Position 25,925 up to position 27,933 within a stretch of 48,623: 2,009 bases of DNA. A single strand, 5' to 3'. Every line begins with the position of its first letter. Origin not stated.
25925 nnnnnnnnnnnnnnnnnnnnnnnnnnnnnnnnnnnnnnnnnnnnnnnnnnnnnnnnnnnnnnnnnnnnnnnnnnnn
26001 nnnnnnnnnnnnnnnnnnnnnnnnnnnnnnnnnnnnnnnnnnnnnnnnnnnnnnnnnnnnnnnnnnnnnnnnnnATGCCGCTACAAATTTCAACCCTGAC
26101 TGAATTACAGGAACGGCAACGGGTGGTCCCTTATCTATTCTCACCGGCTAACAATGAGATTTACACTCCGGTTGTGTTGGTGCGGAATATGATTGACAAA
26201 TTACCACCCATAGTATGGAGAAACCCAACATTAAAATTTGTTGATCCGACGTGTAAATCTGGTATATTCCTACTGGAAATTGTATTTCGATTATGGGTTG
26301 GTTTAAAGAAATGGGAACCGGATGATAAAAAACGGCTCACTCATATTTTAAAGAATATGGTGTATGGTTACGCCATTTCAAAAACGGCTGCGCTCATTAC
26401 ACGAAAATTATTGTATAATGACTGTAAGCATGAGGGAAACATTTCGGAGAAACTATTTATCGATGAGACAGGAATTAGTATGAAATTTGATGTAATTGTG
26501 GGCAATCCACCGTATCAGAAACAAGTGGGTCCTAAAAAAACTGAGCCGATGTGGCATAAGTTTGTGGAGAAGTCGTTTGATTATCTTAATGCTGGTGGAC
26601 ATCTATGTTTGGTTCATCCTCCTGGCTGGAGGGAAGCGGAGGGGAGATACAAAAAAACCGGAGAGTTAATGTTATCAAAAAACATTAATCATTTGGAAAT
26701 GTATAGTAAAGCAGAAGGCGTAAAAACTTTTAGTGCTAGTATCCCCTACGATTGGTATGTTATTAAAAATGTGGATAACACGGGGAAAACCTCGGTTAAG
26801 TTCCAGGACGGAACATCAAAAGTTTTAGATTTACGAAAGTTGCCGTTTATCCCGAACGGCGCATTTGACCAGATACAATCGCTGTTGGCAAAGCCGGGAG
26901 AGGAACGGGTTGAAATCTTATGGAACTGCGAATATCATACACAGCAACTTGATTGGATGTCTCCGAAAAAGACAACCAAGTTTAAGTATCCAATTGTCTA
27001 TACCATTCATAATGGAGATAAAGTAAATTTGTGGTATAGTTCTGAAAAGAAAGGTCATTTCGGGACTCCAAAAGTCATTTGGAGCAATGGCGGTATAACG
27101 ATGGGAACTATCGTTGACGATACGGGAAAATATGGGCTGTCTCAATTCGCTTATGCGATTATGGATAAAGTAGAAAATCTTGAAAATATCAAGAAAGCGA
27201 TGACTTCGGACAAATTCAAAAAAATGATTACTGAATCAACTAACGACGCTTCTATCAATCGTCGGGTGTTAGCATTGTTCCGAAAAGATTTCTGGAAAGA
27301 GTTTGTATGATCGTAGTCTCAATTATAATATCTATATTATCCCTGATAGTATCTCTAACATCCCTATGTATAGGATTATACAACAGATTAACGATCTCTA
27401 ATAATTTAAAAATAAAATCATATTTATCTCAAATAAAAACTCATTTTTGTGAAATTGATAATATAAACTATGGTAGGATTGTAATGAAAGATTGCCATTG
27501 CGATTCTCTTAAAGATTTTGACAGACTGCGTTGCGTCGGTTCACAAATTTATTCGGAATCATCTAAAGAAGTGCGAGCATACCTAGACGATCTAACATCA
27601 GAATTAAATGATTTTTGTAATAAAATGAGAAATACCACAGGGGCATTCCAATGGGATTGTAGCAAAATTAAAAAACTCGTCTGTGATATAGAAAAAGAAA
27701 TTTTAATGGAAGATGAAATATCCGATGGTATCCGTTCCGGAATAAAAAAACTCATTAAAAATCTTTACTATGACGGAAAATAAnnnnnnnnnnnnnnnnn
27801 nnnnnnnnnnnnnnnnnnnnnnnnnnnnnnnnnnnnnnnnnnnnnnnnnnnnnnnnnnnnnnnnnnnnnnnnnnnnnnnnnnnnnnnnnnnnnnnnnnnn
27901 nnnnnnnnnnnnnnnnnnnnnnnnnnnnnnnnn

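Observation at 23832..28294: T5orf172-SF2 helicase + N6A methyltransferase + membrane protein + truncated second methyltransferase cassette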

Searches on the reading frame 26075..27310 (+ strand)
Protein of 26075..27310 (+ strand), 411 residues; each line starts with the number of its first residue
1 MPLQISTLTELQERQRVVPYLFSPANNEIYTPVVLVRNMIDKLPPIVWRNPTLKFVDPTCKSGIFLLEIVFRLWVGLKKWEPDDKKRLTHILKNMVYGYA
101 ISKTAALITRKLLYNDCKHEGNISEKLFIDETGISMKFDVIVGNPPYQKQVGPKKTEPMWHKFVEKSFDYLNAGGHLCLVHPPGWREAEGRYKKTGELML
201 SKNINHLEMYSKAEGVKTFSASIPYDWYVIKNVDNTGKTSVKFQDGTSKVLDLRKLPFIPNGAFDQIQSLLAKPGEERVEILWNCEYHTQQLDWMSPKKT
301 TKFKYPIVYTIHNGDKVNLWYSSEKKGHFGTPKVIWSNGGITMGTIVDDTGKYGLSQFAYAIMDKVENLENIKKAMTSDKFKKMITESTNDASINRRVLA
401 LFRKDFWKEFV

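Call 3: search_protein_families(library=pfam, proteins=[window:26075-27310:+], max_evalue=0.01)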
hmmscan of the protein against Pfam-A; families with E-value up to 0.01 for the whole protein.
window:26075-27310:+ (411 aa): 4 families
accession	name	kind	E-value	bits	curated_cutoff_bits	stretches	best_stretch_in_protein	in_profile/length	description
PF07669.17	Eco57I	-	3e-13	50.6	25.3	1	115-206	50-161/171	Eco57I restriction-modification methylase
PF05175.20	MTS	-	3.7e-06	27.1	23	1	121-181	83-140/170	Methyltransferase small domain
PF02384.22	N6_Mtase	-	8.5e-05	22.5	20.4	1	28-151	27-139/311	N-6 DNA Methylase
PF01170.24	UPF0020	-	0.00081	19.6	22.3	0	130-180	111-165/197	RMKL-like, methyltransferase domain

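Call 4: search_protein_families(library=padloc, proteins=[window:26075-27310:+], max_evalue=0.01)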
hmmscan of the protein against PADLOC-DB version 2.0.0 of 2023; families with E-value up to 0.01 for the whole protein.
window:26075-27310:+ (411 aa): 22 families
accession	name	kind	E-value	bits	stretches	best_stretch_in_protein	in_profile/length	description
PDLC03338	MTase_II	-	1.8e-09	34.8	1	29-160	132-268/604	Type II methyltransferase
PDLC03273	MTase_II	-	2.9e-09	34.5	1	26-274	43-271/432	Type II methyltransferase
PDLC04134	mad2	-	3.9e-08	30.6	1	28-211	272-424/492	mads_2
PDLC03356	MTase_II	-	7.8e-08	29.6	1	29-163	113-228/545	Type II methyltransferase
PDLC03235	MTase_II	-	1.3e-07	28.8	1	28-115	105-192/648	Type II methyltransferase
PDLC03021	MTase_I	-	2e-07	28.2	1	26-166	163-311/491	Type I methyltransferase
PDLC03348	MTase_II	-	5.4e-07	26.5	1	27-164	221-373/727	Type II methyltransferase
PDLC03602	REase_MTase_IIG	-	2.2e-06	24.6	1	54-194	348-486/637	Type IIG restriction enzyme-methyltransferase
PDLC03267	MTase_II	-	6.8e-06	23.3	1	29-148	16-117/539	Type II methyltransferase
PDLC03335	MTase_II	-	1e-05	22.4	1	26-150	79-208/607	Type II methyltransferase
PDLC03245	MTase_II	-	1.2e-05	22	1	29-166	30-184/577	Type II methyltransferase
PDLC03719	oMTase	-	3e-05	21.2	1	136-236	111-216/387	orphan methyltransferase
PDLC02529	PglX|PglXI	-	4.2e-05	19.4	1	52-110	228-287/1189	PglX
PDLC03031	MTase_I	-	6.9e-05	19.2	1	27-170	185-322/834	Type I methyltransferase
PDLC03313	MTase_II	-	0.00014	18.5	1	53-150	50-157/563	Type II methyltransferase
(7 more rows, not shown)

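Call 5: search_protein_families(library=phrogs, proteins=[window:26075-27310:+], max_evalue=0.001)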
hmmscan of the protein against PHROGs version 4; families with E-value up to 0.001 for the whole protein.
window:26075-27310:+ (411 aa): 7 families
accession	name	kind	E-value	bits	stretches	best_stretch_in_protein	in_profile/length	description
phrog_3689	-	other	2e-19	70.9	1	114-394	40-318/348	DNA methyltransferase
phrog_9133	-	unknown function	5.8e-08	32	1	122-207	803-880/1259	-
phrog_4376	-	unknown function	4e-06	28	1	27-99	25-88/134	-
phrog_14586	-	unknown function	1e-05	26.2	1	135-260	2-128/248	-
phrog_1685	-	unknown function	3.2e-05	22.3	1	98-197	141-244/2278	-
phrog_5172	-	unknown function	7.5e-05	22.6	1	91-182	81-132/377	-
phrog_2713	-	unknown function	0.0002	21.5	1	28-184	193-351/520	-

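Call 9: search_dna_similar(query=window:26075-27310:+, collection=phages, mode=protein, max_rows=30)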
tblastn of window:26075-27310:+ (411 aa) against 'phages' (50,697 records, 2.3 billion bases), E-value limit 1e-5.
Records with a match: 11; places in all: 11; records where one place covers at least 80% of the query: 0.
Best place of each record, by identity: <60% 11.
By first word of the organism name: Synechococcus 7; Bacteriophage 2; uncultured 1; phage 1.
By host as written in the record: - 7; Synechococcus sp. MW02 4.
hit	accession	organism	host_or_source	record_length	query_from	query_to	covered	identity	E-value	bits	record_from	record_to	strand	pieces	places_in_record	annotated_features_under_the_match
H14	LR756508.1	uncultured phage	metagenomic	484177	136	407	66%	31.2%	1e-27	121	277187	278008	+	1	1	record has no annotation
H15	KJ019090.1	Synechococcus phage ACG-2014f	-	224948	135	378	59%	28.0%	3e-6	56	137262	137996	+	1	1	hypothetical protein (x2)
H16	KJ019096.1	Synechococcus phage ACG-2014f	-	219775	135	378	59%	27.6%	9e-6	54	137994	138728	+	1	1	hypothetical protein (x2)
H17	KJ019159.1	Synechococcus phage ACG-2014f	-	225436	135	378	59%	27.6%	9e-6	54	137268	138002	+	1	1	hypothetical protein (x2)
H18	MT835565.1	Bacteriophage sp.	human fecal samples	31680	12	185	42%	31.1%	7e-20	98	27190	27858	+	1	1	record has no annotation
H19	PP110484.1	Synechococcus phage MA01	Synechococcus sp. MW02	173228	122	258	33%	35.5%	5e-10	67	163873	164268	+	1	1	type II restriction-modification system restriction subunit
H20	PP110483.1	Synechococcus phage MA10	Synechococcus sp. MW02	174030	122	258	33%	35.5%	5e-10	67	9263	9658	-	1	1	type II restriction-modification system restriction subunit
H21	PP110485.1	Synechococcus phage ME01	Synechococcus sp. MW02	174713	122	258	33%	35.5%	5e-10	67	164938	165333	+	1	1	type II restriction-modification system restriction subunit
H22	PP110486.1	Synechococcus phage MC09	Synechococcus sp. MW02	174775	122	258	33%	35.5%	5e-10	67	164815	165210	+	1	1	Eco57I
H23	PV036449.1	phage NatCom_35866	human feces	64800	17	167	37%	31.7%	2e-22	105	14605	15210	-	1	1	DNA methyltransferase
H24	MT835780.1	Bacteriophage sp.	human fecal samples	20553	15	100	21%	37.4%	2e-8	62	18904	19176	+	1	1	record has no annotation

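Call 17: search_solved_structures(query=window:26075-27310:+, max_evalue=0.1)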
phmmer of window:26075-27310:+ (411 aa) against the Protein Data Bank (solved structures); distinct sequences matched with E-value up to 0.1: 1.
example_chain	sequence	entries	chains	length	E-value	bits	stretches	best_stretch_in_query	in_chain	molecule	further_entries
5a5c_A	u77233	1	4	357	0.059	15.2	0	250-286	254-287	LRRTM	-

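Call 31: search_protein_families(library=ncbifam, proteins=[window:26075-27310:+], max_evalue=0.01)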
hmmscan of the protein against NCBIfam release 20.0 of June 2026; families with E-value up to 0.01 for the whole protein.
window:26075-27310:+ (411 aa): 2 families
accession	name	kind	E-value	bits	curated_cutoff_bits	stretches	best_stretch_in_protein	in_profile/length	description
TIGR02987.1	met_A_Alw26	exception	0.00022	20.1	353.5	1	30-149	7-124/523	Alw26I/Eco31I/Esp3I family type II restriction adenine-specific DNA-methyltransferase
NF033451.1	BREX_2_MTaseX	equivalog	0.00093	17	400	1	52-110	224-283/1185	BREX-2 system adenine-specific DNA-methyltransferase PglX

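Call 98: search_solved_structures(query=A5, max_evalue=0.01, show_alignments=3)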
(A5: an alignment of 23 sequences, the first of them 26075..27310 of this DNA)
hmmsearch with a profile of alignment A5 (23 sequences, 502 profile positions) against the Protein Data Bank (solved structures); distinct sequences matched with E-value up to 0.01: 6.
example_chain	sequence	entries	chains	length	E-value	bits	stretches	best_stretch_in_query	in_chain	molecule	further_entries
8c45_A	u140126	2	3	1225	1.4e-05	27.4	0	167-281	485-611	site-specific DNA-methyltransferase (adenine-specific)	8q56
7lni_A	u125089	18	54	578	3.5e-05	26.1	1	175-398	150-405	Site-specific DNA-methyltransferase (adenine-specific)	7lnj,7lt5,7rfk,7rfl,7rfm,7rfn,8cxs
8cxz_A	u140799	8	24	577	3.5e-05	26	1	175-398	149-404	Site-specific DNA-methyltransferase (adenine-specific)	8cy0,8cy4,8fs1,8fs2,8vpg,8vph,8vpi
8zek_A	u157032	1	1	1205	0.00013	24.2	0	180-310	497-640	site-specific DNA-methyltransferase (adenine-specific)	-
9ewz_C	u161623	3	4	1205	0.00013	24.1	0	180-310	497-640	Adenine-specific methyltransferase BrxX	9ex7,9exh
7lo5_A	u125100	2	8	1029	0.0097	18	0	28-73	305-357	Site-specific DNA-methyltransferase (adenine-specific)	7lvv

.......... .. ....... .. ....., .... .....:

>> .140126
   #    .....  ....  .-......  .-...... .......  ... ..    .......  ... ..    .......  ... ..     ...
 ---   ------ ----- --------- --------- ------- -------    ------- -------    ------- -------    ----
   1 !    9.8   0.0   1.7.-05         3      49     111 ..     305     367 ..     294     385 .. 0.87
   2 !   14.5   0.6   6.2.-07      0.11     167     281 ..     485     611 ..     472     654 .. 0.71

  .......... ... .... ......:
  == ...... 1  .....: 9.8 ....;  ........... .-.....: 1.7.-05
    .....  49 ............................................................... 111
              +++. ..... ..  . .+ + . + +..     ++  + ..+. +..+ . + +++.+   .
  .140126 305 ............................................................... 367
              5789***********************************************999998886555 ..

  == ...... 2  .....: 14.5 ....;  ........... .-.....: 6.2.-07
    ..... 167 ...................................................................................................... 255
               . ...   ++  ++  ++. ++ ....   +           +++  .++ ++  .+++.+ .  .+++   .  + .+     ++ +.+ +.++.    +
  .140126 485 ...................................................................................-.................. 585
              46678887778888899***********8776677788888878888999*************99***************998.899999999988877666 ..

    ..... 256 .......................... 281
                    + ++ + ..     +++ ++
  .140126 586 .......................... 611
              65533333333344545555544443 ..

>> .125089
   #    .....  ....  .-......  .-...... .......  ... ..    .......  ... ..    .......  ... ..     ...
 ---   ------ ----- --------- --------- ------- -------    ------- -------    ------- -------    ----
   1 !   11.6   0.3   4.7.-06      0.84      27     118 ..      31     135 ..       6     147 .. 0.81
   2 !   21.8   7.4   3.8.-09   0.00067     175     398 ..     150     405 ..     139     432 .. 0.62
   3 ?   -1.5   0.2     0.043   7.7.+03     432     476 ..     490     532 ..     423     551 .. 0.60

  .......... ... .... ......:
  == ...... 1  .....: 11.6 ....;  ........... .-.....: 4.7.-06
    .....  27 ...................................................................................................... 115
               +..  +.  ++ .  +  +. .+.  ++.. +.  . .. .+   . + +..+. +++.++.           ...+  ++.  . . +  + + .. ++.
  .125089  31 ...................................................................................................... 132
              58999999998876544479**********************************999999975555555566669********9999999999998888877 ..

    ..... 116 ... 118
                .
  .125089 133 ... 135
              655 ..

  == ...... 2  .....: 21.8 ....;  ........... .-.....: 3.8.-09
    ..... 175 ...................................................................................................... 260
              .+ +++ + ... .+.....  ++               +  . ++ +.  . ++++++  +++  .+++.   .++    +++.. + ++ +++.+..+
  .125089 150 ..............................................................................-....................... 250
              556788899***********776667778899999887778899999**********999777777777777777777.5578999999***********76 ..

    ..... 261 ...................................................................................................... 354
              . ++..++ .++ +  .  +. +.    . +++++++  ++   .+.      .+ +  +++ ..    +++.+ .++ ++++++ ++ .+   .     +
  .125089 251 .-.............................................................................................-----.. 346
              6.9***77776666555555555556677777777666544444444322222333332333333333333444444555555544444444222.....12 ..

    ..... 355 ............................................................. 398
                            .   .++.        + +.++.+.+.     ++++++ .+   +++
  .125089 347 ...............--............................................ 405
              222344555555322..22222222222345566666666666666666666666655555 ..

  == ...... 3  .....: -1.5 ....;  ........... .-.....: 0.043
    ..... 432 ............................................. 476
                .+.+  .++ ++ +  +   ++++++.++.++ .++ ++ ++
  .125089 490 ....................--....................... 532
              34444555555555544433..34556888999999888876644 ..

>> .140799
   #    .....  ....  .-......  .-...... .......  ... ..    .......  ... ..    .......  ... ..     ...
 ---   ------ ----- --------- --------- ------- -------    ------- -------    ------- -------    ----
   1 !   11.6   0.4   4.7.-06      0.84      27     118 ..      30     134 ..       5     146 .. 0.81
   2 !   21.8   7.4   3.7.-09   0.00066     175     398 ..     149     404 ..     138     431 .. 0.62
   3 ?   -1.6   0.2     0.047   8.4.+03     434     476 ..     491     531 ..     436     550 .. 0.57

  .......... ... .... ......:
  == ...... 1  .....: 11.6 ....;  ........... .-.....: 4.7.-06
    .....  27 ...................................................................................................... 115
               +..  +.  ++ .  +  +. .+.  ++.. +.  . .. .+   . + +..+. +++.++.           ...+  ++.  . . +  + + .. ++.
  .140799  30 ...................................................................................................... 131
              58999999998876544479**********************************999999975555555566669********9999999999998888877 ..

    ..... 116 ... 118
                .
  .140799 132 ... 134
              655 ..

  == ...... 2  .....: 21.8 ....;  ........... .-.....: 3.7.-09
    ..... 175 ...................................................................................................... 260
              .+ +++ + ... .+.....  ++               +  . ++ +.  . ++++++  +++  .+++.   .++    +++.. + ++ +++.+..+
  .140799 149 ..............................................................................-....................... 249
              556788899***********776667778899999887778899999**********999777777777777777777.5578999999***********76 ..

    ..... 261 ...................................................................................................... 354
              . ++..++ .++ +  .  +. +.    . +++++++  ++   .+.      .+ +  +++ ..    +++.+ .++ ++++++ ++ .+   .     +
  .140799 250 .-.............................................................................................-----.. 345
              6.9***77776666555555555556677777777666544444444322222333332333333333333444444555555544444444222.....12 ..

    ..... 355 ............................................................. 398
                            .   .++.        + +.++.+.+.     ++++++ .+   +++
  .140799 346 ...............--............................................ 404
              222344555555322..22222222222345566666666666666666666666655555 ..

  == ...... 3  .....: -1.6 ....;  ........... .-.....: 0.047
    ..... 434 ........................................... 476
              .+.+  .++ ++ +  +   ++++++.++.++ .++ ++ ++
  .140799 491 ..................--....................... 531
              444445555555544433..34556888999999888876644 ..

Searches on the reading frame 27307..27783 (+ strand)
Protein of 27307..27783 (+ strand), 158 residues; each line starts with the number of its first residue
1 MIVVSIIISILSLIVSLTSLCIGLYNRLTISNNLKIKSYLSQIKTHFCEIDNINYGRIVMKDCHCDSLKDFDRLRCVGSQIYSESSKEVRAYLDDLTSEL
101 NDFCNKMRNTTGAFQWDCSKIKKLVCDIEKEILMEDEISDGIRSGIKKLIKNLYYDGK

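Call 3: search_protein_families(library=pfam, proteins=[window:27307-27783:+], max_evalue=0.01)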
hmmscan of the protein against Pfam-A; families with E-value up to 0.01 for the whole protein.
window:27307-27783:+ (158 aa): 0 families

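Call 4: search_protein_families(library=padloc, proteins=[window:27307-27783:+], max_evalue=0.01)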
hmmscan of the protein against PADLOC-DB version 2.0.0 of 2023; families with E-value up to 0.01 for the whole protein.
window:27307-27783:+ (158 aa): 0 families

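Call 5: search_protein_families(library=phrogs, proteins=[window:27307-27783:+], max_evalue=0.001)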
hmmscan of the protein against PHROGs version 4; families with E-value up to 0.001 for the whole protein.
window:27307-27783:+ (158 aa): 0 families

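Call 31: search_protein_families(library=ncbifam, proteins=[window:27307-27783:+], max_evalue=0.01)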
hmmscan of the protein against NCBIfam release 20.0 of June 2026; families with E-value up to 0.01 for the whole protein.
window:27307-27783:+ (158 aa): 0 families

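Call 63: search_protein_representatives(protein=window:27307-27783:+)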
Query: 158 residues. Proteins with E-value up to 0.001 (for the whole library): 4; up to 1e-10: 2; up to 1e-30: 1. The best 4 are listed.
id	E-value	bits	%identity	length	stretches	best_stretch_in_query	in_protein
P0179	2.4e-97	339.6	100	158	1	1-158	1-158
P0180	5.2e-20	88.5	40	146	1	1-149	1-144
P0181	2.1e-06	44.4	27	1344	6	27-110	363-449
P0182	4.0e-04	37.0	35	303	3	84-125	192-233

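Call 64: find_encoding_contigs(protein=P0180, flank=6000, max_places=3)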
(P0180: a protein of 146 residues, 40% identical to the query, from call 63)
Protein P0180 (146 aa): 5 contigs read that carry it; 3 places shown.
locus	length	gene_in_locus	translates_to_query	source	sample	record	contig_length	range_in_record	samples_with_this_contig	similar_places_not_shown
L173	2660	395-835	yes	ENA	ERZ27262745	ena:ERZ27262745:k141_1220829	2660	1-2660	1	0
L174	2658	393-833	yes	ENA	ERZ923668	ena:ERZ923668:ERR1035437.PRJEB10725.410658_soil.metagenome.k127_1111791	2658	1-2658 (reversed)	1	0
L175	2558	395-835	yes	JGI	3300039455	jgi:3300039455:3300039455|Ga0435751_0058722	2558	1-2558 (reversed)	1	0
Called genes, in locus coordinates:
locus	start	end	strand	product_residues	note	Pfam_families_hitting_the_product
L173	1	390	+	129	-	?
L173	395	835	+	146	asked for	-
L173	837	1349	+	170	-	PF02384:N6_Mtase (weak)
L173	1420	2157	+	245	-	PF07460:NUMOD3 (faint)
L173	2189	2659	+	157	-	?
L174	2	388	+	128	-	?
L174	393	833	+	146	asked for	-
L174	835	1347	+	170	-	PF02384:N6_Mtase (weak)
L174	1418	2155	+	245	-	PF07460:NUMOD3 (faint)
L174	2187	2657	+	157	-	?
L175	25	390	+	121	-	-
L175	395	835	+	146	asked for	-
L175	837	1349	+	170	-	PF02384:N6_Mtase (weak)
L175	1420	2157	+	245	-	PF07460:NUMOD3 (faint)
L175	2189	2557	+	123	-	?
